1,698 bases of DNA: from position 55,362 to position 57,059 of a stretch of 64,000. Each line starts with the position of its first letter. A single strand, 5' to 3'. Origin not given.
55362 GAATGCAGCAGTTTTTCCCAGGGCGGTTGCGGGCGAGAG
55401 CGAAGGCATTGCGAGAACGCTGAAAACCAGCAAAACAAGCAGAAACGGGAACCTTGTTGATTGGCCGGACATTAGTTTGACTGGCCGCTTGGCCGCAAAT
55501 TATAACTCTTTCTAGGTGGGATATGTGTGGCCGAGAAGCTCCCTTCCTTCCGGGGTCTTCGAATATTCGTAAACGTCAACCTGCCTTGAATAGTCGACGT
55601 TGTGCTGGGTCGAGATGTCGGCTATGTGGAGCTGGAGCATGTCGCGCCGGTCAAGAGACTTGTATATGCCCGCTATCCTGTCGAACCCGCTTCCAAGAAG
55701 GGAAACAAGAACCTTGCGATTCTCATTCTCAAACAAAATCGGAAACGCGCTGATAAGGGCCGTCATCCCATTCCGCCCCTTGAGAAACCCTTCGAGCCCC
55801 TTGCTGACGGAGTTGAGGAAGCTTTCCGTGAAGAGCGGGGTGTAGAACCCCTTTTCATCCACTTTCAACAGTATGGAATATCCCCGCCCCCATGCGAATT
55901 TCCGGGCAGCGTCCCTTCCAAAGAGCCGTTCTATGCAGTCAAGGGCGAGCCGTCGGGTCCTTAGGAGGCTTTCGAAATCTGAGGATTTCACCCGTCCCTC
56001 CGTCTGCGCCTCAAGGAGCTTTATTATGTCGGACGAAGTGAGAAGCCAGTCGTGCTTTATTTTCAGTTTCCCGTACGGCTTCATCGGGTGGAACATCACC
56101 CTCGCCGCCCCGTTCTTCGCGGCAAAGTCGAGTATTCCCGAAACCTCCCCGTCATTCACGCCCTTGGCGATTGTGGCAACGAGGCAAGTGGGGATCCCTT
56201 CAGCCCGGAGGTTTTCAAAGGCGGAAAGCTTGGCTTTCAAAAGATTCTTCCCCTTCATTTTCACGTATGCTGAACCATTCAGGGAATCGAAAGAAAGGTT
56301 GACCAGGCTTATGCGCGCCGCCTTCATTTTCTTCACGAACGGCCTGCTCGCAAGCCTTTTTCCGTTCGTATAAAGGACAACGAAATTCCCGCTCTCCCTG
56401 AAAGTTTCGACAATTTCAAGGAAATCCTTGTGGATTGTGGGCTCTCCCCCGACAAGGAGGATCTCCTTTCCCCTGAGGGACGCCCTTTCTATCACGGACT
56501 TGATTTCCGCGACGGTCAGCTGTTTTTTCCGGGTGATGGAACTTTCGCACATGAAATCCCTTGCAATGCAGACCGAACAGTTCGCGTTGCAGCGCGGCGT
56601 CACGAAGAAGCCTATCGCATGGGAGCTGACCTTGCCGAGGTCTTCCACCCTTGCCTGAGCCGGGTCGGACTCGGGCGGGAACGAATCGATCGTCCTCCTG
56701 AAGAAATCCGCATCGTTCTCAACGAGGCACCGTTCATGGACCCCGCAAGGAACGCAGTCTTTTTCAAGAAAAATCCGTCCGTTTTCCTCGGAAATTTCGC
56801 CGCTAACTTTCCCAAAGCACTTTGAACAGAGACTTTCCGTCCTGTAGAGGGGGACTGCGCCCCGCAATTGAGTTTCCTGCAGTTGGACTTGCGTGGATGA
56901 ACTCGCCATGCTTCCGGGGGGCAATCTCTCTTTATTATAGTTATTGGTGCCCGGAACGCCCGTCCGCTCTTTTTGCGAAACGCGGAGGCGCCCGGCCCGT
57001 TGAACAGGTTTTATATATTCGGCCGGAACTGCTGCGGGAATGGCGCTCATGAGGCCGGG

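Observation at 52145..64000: Bidirectional cluster of five radical SAM enzymes with a UbiA-like protein and membrane glycosyltransferase-like proteins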

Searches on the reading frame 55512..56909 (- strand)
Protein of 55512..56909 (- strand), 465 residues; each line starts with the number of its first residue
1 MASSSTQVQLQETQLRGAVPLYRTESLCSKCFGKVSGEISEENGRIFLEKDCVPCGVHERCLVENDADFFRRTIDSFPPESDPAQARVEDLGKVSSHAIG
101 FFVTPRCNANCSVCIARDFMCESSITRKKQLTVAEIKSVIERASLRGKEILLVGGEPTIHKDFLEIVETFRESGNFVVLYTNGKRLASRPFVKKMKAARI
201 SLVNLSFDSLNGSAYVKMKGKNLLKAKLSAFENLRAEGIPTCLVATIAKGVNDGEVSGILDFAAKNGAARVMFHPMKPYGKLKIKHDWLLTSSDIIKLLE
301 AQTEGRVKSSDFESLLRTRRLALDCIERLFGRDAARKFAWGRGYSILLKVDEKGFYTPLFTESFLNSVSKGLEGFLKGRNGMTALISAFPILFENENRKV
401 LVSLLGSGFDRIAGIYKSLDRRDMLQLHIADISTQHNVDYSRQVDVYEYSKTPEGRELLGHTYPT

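Call 4: search_protein_families(library=pfam, proteins=[window:55512-56909:-], max_evalue=0.01)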
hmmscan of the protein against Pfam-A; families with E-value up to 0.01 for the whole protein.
window:55512-56909:- (465 aa): 3 families
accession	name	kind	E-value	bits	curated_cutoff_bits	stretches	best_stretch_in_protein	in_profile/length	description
PF04055.27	Radical_SAM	-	6.1e-24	85.5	29.5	1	103-263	3-166/166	Radical SAM superfamily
PF23545.1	Zn_ribbon_HMPTM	-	3.7e-09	36.4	27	1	22-62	3-43/45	HMPTM N-terminal zinc ribbon domain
PF13353.11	Fer4_12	-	0.00033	21.4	22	1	106-185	14-93/137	4Fe-4S single cluster domain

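Call 5: search_protein_families(library=ncbifam, proteins=[window:55512-56909:-], max_evalue=0.01)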
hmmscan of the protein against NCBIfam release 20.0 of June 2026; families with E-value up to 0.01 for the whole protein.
window:55512-56909:- (465 aa): 55 families (the best 25 are shown)
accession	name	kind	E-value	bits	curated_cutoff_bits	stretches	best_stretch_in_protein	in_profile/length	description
NF045646.2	rSAM_Se_TrsS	equivalog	3.7e-44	151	490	1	23-313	2-305/441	radical SAM (seleno)protein TrsS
NF045702.1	rSAM_GDGT_ether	equivalog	1.3e-38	132.9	450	1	24-315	2-309/486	tetraether lipid synthase Tes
TIGR02666.1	moaA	equivalog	2.5e-23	82.6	284.05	1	103-303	16-220/336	GTP 3',8-cyclase MoaA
NF001199.0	PRK00164.2-1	equivalog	1.9e-21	76.5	231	1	102-295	17-209/308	GTP 3',8-cyclase MoaA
TIGR02668.1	moaA_archaeal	equivalog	2.2e-21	76.2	325.25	1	102-300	15-211/303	GTP 3',8-cyclase MoaA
TIGR04055.1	rSAM_NirJ2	equivalog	6.1e-18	65.4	500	1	101-295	4-193/326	putative heme d1 biosynthesis radical SAM protein NirJ2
NF045703.1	rSAM_Tes_intein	exception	5e-17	61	1700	1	149-313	646-812/1040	tetraether lipid synthase Tes, intein-containing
NF038283.1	viperin_w_prok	equivalog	3.6e-16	59.2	180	1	98-216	3-123/281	viperin family antiviral radical SAM protein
TIGR04546.1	rSAM_ahbC_deAc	equivalog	1.9e-15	56.6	650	1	101-276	43-213/390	12,18-didecarboxysiroheme deacetylase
TIGR04545.1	rSAM_ahbD_hemeb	equivalog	2.4e-15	56.8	500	1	100-300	3-199/339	heme b synthase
TIGR04251.1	SCM_rSAM_ScmF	equivalog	3.5e-15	56.3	400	1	97-299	4-207/353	SynChlorMet cassette radical SAM/SPASM protein ScmF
TIGR04317.1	W_rSAM_matur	equivalog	6.8e-15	55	380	1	103-281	10-189/349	tungsten cofactor oxidoreductase radical SAM maturase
NF050035.1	rSAM_WgK_link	exception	6.7e-13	48.4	650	1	99-250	11-159/367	radical SAM/SPASM peptide maturase WgkB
TIGR04051.1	rSAM_NirJ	equivalog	1.3e-12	47.4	515.45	1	104-271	9-171/354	heme d1 biosynthesis radical SAM protein NirJ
TIGR04347.1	pseudo_SAM_Halo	equivalog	2.3e-12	46.9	525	1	98-277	39-213/390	TIGR04347 family pseudo-SAM/SPASM protein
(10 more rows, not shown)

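Call 12: find_homologous_proteins(query=window:55512-56909:-, max_evalue=0.00001)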
Query window:55512-56909:- (465 aa): 27 proteins with E <= 0.00001 among 8000 candidates.
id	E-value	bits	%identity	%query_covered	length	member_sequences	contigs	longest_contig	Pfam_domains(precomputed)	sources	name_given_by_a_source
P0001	0.0e+0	1044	100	100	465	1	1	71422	PF23545.2,PF04055.28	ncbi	ncbi:MAG: radical SAM protein [archaeon]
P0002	3.2e-48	183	33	93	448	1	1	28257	PF23545.2,PF04055.28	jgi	jgi:uncharacterized radical SAM superfamily Fe-S cluster-containing enzyme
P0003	6.9e-26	109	35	56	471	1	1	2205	PF23545.2,PF04055.28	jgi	jgi:uncharacterized radical SAM superfamily Fe-S cluster-containing enzyme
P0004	4.1e-24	103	30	63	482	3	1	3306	PF23545.2,PF04055.28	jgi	jgi:uncharacterized radical SAM superfamily Fe-S cluster-containing enzyme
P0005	4.2e-24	103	31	55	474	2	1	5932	PF23545.2,PF04055.28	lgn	-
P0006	9.0e-24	102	32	62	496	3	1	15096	PF23545.2,PF04055.28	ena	-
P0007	9.4e-23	99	30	67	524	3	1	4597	PF23545.2,PF04055.28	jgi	jgi:uncharacterized radical SAM superfamily Fe-S cluster-containing enzyme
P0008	2.0e-22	98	30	54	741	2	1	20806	PF23545.2,PF04055.28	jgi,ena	-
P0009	2.9e-21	94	30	62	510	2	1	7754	PF23545.2,PF04055.28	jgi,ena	-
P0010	5.9e-21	93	29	62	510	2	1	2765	PF23545.2,PF04055.28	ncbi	-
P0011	6.1e-21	93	29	62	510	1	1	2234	PF23545.2,PF04055.28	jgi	-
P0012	1.9e-20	91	29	62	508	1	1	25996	PF23545.2,PF04055.28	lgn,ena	-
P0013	3.2e-20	91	31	56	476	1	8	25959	PF23545.2,PF04055.28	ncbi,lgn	-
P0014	8.1e-18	83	29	62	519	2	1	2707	PF23545.2,PF04055.28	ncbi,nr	ncbi:MAG: radical SAM protein [Anaerolineae bacterium]|nr:radical SAM protein [Anaerolineae bacteriu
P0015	1.0e-17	82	28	62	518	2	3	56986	PF23545.2,PF04055.28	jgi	jgi:uncharacterized radical SAM superfamily Fe-S cluster-containing enzyme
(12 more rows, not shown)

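Call 13: find_encoding_contigs(protein=P0001, flank=10000, max_places=4)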
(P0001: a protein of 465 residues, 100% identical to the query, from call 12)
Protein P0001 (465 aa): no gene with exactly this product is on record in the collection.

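Call 14: find_encoding_contigs(protein=P0002, flank=10000, max_places=4)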
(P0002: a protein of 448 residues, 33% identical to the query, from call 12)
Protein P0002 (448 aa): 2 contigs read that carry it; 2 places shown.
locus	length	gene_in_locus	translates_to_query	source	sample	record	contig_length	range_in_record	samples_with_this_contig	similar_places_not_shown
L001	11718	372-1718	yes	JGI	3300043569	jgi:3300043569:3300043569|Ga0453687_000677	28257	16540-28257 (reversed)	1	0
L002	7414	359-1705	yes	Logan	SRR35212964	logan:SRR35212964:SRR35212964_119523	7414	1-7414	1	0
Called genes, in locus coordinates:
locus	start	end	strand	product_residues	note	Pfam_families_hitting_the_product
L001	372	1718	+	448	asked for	PF23545:Zn_ribbon_HMPTM, PF04055:Radical_SAM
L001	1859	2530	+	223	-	PF01522:Polysacc_deac_1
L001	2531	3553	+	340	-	PF00535:Glycos_transf_2, PF10111:Glyco_tranf_2_2, PF13506:Glyco_transf_21, PF13641:Glyco_tranf_2_3, PF13632:Glyco_trans_2_3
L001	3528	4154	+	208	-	-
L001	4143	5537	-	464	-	PF02310:B12-binding, PF04055:Radical_SAM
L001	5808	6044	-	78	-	-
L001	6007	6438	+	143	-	PF01040:UbiA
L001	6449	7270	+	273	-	PF01209:Ubie_methyltran, PF08241:Methyltransf_11, PF08242:Methyltransf_12, PF13649:Methyltransf_25, PF13847:Methyltransf_31 (weak)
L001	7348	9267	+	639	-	PF13231:PMT_2 (weak)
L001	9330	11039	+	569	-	PF00884:Sulfatase, PF01663:Phosphodiest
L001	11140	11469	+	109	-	-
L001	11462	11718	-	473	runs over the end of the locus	PF01663:Phosphodiest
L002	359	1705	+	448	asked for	PF23545:Zn_ribbon_HMPTM, PF04055:Radical_SAM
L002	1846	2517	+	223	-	PF01522:Polysacc_deac_1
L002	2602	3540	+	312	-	PF00535:Glycos_transf_2, PF10111:Glyco_tranf_2_2, PF13506:Glyco_transf_21 (faint), PF13641:Glyco_tranf_2_3, PF13632:Glyco_trans_2_3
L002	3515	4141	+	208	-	-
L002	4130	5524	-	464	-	PF02310:B12-binding, PF04055:Radical_SAM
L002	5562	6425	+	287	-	PF01040:UbiA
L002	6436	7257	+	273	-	PF01209:Ubie_methyltran, PF08241:Methyltransf_11, PF08242:Methyltransf_12, PF13649:Methyltransf_25, PF13847:Methyltransf_31 (weak)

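Call 24: search_solved_structures(query=window:55512-56909:-, max_evalue=0.001, show_alignments=1)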
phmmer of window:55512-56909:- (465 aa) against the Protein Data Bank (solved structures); distinct sequences matched with E-value up to 0.001: 5.
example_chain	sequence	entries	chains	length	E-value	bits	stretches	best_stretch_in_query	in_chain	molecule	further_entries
7tol_A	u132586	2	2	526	2.7e-35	125.4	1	17-379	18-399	glycerol dibiphytanyl glycerol tetraether - macrocyclic archaeol synthase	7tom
2fb2_A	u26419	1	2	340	3.4e-09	39.4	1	99-263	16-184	Molybdenum cofactor biosynthesis protein A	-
1tv7_A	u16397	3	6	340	5.5e-09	38.7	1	100-263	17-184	Molybdenum cofactor biosynthesis protein A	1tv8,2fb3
6c8v_A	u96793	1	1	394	1.6e-06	30.6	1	103-290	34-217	Coenzyme PQQ synthesis protein E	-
6efn_A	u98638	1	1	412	0.00081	21.6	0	103-268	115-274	Sporulation killing factor maturation protein SkfB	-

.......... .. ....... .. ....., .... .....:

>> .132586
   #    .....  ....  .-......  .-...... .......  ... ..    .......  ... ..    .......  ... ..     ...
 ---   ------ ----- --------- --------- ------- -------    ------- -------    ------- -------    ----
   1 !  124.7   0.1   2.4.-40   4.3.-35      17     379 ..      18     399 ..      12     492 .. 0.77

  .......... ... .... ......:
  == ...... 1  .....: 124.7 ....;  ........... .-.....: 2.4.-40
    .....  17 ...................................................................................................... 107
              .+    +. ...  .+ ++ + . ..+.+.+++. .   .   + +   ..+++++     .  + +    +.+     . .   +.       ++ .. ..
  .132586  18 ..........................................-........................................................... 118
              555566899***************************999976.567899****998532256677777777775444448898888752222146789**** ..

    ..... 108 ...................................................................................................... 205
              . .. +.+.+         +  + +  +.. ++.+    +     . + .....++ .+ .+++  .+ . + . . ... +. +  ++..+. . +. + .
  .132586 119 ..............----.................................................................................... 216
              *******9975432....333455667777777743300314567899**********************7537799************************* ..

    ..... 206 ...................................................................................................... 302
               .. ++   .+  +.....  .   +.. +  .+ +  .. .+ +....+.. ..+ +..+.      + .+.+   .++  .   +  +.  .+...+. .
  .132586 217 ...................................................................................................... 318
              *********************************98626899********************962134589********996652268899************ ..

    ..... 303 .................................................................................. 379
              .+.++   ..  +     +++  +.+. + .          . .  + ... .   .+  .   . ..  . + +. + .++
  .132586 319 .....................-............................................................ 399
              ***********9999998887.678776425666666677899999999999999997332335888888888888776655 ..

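Call 61: search_protein_families(library=pfam, proteins=[L001:3528-4154:+, L001:7348-9267:+, L001:9330-11039:+], max_evalue=0.01)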
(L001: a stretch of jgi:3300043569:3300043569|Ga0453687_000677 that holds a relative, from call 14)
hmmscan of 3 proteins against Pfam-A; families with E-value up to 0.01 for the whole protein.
L001:3528-4154:+ (208 aa): 0 families

L001:7348-9267:+ (639 aa): 1 family
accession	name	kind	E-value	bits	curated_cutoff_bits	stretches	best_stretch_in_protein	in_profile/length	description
PF13231.12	PMT_2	-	9.3e-06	26.4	26.1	1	100-225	27-155/160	Dolichyl-phosphate-mannose-protein mannosyltransferase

L001:9330-11039:+ (569 aa): 4 families
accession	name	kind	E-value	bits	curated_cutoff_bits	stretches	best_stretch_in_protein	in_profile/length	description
PF01663.27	Phosphodiest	-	4e-27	96.2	23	1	39-300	2-234/342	Type I phosphodiesterase / nucleotide pyrophosphatase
PF00884.28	Sulfatase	-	2.6e-11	43.8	25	1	61-290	27-247/301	Sulfatase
PF01676.23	Metalloenzyme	-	0.00075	19.5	24.3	1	258-285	174-201/252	Metalloenzyme superfamily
PF16347.10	SGSH_C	-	0.0013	19.4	29.3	1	478-546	25-95/154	N-sulphoglucosamine sulphohydrolase, C-terminal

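Call 87: search_protein_families(library=ncbifam, proteins=[L002:5562-6425:+], max_evalue=0.001)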
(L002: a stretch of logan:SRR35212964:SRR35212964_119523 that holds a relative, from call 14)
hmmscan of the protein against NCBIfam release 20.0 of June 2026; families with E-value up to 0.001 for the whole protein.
L002:5562-6425:+ (287 aa): 10 families
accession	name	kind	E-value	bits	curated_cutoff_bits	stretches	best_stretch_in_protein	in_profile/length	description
NF005742.0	PRK07566.1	equivalog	1.7e-12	47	313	1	56-240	85-271/315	chlorophyll synthase ChlG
TIGR01476.1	chlor_syn_BchG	subfamily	2.4e-10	40.3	212.3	1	54-231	55-233/283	(bacterio)chlorophyll synthase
NF009516.0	PRK12875.1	equivalog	1.3e-08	34.2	205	1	13-224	25-239/292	prenyltransferase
NF009523.0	PRK12884.1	equivalog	2.7e-08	33.3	269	1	23-251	22-246/279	prenyltransferase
NF009524.0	PRK12886.1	equivalog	1.6e-06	27.7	387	1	37-266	42-266/291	prenyltransferase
TIGR01475.1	ubiA_other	subfamily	3.3e-06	26.8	180.8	1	55-264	54-260/282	UbiA-like polyprenyltransferase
NF009526.0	PRK12888.1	equivalog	1.5e-05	24.6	364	1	102-278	119-287/301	4-hydroxybenzoate octaprenyltransferase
NF009521.0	PRK12882.1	equivalog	4e-05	23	296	1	22-248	22-245/280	geranylgeranylglycerol-phosphate geranylgeranyltransferase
NF010119.0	PRK13595.1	equivalog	0.00022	20.8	248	1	86-216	102-225/292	prenyltransferase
NF041584.1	MqnP_SCO4491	exception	0.0008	19.2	420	1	157-276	157-273/285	menaquinone biosynthesis prenyltransferase MqnP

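Call 112: search_solved_structures(query=L002:5562-6425:+, max_evalue=10)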
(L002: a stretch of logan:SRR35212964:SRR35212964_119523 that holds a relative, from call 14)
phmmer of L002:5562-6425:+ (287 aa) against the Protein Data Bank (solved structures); distinct sequences matched with E-value up to 10: 2.
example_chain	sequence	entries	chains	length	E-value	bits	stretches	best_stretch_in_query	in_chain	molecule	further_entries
9sau_C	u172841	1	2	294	5.1e-06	29.6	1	82-233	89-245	Chlorophyll a synthase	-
9sas_C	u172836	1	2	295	5.2e-06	29.6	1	82-233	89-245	Chlorophyll a synthase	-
